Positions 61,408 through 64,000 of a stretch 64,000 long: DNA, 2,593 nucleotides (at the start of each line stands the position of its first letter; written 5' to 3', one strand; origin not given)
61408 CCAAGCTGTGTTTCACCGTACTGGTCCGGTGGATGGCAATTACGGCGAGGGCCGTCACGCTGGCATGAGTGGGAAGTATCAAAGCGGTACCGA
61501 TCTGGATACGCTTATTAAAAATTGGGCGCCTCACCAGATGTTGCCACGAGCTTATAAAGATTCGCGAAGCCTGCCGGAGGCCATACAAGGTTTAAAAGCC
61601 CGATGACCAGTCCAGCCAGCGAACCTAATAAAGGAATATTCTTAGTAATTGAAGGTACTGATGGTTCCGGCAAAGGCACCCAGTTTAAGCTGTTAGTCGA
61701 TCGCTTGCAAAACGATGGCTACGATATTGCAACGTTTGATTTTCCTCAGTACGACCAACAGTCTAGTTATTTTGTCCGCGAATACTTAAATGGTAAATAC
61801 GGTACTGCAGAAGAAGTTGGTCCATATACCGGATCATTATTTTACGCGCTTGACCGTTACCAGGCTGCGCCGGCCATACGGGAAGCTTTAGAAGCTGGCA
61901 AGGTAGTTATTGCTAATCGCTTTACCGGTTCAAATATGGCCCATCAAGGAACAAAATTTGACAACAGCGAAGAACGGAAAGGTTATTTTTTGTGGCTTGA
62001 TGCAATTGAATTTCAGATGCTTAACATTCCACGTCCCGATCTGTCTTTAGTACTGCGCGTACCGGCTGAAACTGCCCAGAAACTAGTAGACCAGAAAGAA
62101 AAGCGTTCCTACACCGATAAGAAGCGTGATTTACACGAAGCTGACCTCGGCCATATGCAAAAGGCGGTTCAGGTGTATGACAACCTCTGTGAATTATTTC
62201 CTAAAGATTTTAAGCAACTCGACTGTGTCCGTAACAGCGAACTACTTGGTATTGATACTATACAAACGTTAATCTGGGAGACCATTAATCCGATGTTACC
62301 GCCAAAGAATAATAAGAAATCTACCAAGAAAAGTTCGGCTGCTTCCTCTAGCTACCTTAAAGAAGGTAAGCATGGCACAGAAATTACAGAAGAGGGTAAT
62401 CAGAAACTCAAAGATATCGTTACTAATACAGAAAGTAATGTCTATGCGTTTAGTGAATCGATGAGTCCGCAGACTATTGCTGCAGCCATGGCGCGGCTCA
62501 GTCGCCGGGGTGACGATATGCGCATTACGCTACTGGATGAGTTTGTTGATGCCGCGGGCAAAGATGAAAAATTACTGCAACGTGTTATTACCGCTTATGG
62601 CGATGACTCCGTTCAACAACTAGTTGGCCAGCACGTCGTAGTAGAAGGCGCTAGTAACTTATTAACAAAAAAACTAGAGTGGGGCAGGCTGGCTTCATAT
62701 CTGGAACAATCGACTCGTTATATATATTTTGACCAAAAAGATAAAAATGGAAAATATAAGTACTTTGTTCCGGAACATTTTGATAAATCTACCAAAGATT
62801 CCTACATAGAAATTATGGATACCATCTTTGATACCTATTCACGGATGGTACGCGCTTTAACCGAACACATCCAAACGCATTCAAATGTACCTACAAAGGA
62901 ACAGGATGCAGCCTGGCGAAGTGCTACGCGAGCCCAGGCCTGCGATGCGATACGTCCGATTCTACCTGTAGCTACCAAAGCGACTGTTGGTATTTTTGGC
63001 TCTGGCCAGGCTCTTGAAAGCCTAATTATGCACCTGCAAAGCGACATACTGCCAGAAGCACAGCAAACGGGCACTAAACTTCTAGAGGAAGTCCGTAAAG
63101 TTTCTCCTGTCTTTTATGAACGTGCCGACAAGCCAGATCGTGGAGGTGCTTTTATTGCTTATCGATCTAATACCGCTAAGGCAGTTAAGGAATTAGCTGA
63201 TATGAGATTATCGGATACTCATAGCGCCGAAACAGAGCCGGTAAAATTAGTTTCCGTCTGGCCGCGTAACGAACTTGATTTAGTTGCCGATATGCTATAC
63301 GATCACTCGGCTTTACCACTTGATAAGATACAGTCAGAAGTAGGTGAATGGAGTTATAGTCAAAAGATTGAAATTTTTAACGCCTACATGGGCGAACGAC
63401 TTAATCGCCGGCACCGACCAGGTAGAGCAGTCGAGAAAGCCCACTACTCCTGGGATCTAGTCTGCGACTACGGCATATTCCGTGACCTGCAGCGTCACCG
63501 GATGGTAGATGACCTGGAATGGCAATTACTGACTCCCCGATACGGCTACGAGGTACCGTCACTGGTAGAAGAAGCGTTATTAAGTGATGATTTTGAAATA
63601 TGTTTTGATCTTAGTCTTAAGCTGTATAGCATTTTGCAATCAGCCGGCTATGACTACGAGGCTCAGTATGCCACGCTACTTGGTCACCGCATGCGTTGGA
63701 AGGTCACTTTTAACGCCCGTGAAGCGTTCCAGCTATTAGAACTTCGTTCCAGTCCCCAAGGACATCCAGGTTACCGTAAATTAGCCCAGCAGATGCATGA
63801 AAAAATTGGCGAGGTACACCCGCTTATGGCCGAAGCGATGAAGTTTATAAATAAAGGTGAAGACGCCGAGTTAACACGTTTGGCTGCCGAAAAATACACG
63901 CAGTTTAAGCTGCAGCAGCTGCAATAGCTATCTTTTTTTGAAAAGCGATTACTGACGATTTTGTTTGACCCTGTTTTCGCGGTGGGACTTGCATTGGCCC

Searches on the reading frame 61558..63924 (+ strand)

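Call 40: search_protein_families(library=pfam, max_evalue=0.00001, proteins=[window:61558-63924:+])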
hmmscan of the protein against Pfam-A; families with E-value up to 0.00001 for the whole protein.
seq(789 aa): 2 families
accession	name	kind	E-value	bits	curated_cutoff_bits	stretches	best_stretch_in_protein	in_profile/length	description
PF02511.20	Thy1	-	6e-34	117.9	24.8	2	302-518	6-191/191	Thymidylate synthase complementing protein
PF02223.23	Thymidylate_kin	-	2.4e-19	70.2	27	1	31-218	1-169/185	Thymidylate kinase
